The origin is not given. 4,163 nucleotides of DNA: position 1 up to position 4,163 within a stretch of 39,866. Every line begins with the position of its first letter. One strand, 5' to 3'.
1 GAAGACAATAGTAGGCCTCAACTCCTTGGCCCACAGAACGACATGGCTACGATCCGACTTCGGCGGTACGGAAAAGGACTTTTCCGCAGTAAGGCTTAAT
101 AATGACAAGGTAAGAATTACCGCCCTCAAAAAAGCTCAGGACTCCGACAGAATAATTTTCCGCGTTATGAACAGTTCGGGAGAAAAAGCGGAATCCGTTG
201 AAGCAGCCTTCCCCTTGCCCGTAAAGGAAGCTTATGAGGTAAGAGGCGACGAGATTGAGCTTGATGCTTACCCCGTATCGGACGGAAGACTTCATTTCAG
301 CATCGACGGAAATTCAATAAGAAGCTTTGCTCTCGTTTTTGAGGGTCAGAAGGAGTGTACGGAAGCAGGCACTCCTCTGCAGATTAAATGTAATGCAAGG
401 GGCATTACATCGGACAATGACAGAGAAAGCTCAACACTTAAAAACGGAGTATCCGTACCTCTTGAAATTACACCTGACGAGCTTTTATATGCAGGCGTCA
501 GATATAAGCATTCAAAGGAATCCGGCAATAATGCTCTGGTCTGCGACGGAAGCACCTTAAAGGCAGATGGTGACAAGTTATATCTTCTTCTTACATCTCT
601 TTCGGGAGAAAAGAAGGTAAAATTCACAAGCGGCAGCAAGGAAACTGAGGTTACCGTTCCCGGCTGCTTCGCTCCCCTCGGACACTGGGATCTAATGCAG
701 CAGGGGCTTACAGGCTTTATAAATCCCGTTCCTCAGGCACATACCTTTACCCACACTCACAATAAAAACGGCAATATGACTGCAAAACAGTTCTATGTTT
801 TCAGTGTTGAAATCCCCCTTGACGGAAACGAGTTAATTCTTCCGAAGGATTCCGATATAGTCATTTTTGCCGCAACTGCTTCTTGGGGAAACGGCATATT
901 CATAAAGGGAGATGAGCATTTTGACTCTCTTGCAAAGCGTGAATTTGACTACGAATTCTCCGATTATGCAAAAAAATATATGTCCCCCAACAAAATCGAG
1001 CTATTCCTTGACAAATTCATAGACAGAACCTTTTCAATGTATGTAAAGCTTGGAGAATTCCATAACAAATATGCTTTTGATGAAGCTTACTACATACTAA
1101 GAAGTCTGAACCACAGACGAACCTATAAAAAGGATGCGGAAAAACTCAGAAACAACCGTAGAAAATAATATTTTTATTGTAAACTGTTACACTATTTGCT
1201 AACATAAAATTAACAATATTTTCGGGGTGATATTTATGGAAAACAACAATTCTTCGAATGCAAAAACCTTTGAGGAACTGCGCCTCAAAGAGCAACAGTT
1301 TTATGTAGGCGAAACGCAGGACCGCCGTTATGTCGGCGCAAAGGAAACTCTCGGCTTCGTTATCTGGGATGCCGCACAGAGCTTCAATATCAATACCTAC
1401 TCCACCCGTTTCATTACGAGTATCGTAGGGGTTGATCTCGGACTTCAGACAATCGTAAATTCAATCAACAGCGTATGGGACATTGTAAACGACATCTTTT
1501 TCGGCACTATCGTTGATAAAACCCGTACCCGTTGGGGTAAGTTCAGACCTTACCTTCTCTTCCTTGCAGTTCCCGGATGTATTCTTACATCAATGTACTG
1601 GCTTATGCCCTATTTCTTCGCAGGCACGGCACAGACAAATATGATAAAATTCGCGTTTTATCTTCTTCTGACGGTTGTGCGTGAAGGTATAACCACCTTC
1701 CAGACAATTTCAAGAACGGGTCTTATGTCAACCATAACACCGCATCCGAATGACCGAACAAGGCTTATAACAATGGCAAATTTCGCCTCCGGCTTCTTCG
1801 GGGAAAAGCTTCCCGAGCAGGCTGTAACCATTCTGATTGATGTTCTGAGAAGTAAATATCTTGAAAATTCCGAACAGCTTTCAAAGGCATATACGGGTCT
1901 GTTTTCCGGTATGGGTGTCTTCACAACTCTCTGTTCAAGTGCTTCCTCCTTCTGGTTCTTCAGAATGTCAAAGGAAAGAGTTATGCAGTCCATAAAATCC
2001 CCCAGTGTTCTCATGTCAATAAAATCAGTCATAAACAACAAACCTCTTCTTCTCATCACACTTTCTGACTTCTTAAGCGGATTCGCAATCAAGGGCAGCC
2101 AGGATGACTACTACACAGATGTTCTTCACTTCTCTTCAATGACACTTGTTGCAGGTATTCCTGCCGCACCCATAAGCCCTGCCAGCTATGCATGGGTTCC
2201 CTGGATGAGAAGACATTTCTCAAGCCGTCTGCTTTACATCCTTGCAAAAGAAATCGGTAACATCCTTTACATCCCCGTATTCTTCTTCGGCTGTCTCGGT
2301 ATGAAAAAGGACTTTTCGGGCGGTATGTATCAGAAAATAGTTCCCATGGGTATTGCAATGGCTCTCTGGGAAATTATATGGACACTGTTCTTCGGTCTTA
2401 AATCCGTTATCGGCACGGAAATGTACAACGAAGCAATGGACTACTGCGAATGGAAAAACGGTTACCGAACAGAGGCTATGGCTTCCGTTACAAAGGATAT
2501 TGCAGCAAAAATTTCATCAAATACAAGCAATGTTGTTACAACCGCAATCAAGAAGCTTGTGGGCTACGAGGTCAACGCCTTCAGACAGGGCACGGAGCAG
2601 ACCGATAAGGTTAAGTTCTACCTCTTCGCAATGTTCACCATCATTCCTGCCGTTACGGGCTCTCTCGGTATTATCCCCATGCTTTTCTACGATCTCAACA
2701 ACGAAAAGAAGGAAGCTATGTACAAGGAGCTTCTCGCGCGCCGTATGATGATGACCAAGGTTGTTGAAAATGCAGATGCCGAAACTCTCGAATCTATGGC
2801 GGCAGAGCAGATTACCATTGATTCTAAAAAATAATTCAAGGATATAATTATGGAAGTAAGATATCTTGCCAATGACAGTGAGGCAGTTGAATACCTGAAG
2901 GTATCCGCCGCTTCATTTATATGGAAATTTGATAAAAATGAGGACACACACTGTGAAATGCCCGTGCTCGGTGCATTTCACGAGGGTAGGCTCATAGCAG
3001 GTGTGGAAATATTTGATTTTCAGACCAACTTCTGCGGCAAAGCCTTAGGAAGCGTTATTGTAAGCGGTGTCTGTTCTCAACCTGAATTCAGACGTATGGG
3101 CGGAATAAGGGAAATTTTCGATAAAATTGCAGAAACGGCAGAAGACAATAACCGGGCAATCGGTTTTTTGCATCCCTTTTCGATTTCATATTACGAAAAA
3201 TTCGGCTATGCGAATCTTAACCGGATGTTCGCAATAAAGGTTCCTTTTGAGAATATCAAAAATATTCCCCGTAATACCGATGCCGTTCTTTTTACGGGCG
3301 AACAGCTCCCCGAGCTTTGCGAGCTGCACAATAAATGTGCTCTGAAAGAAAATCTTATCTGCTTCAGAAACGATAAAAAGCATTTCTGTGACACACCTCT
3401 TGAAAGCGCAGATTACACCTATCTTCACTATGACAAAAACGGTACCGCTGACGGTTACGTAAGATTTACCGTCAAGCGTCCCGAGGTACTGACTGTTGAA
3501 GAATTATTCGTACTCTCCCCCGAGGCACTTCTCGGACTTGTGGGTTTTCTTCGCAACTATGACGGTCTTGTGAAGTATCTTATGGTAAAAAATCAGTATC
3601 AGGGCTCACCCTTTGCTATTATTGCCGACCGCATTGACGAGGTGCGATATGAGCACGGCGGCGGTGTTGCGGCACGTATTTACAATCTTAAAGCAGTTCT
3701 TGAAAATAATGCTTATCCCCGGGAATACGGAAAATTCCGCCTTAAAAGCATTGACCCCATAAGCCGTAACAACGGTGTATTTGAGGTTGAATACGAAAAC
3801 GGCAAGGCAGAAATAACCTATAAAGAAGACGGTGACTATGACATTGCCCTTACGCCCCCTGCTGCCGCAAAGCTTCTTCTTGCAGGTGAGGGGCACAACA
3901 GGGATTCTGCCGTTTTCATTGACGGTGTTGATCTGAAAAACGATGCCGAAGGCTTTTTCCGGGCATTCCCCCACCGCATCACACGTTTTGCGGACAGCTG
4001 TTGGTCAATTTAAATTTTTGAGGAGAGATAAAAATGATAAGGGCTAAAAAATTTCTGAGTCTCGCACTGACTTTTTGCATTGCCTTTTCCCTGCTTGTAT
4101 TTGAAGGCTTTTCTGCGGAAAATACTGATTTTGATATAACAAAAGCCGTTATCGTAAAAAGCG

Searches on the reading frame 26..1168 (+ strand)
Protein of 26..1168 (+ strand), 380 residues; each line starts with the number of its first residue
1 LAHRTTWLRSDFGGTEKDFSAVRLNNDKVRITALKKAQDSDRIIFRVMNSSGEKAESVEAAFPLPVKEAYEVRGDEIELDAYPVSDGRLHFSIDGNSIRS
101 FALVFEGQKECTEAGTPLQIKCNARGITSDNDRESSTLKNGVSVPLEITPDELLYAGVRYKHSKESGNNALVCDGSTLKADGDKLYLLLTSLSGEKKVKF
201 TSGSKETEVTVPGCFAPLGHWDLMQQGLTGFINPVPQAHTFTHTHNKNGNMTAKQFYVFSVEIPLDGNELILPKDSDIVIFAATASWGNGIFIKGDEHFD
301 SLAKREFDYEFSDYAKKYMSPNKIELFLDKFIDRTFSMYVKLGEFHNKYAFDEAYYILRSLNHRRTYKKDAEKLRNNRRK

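Call 62: search_protein_families(library=pfam, proteins=[window:26-1168:+], max_evalue=0.00001)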
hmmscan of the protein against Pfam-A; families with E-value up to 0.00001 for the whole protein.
window:26-1168:+ (380 aa): 1 family
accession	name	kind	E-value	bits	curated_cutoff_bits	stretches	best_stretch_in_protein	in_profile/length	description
PF17677.7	Glyco_hydro38C2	-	1.5e-08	35.1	22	1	29-101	2-72/72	Glycosyl hydrolases family 38 C-terminal beta sandwich domain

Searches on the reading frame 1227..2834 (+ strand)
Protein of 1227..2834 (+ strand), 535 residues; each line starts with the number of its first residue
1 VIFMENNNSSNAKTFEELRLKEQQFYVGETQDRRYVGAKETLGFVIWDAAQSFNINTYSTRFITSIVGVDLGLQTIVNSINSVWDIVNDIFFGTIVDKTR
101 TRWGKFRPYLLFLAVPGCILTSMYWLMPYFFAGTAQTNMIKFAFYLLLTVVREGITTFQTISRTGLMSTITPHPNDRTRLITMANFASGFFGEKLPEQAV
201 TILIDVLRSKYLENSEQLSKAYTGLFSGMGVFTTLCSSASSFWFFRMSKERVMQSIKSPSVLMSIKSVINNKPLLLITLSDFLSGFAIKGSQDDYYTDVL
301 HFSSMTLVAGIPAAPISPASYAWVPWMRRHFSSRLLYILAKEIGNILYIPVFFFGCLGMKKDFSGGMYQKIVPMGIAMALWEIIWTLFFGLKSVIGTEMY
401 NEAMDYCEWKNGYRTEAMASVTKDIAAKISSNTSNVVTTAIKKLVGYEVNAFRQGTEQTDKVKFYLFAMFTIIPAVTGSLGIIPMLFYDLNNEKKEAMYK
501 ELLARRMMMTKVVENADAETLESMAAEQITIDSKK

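Call 62: search_protein_families(library=pfam, proteins=[window:1227-2834:+], max_evalue=0.00001)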
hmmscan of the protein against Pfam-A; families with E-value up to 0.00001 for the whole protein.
window:1227-2834:+ (535 aa): 1 family
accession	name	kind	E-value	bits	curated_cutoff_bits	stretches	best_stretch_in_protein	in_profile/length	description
PF13347.12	MFS_2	-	1.1e-37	130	27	1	55-492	16-427/427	MFS/sugar transport protein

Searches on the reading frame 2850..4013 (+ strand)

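Call 62: search_protein_families(library=pfam, proteins=[window:2850-4013:+], max_evalue=0.00001)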
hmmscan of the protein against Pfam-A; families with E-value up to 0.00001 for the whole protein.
window:2850-4013:+ (387 aa): 3 families
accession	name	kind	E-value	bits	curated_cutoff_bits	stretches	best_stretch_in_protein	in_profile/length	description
PF13527.13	Acetyltransf_9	-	2.6e-16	60.2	25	1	8-121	6-125/127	Acetyltransferase (GNAT) domain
PF17668.7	Acetyltransf_17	-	5.4e-10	40.4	25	1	186-263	21-101/114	Acetyltransferase (GNAT) domain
PF00583.31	Acetyltransf_1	-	3.2e-06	27.8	20.7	0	26-120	27-116/116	Acetyltransferase (GNAT) family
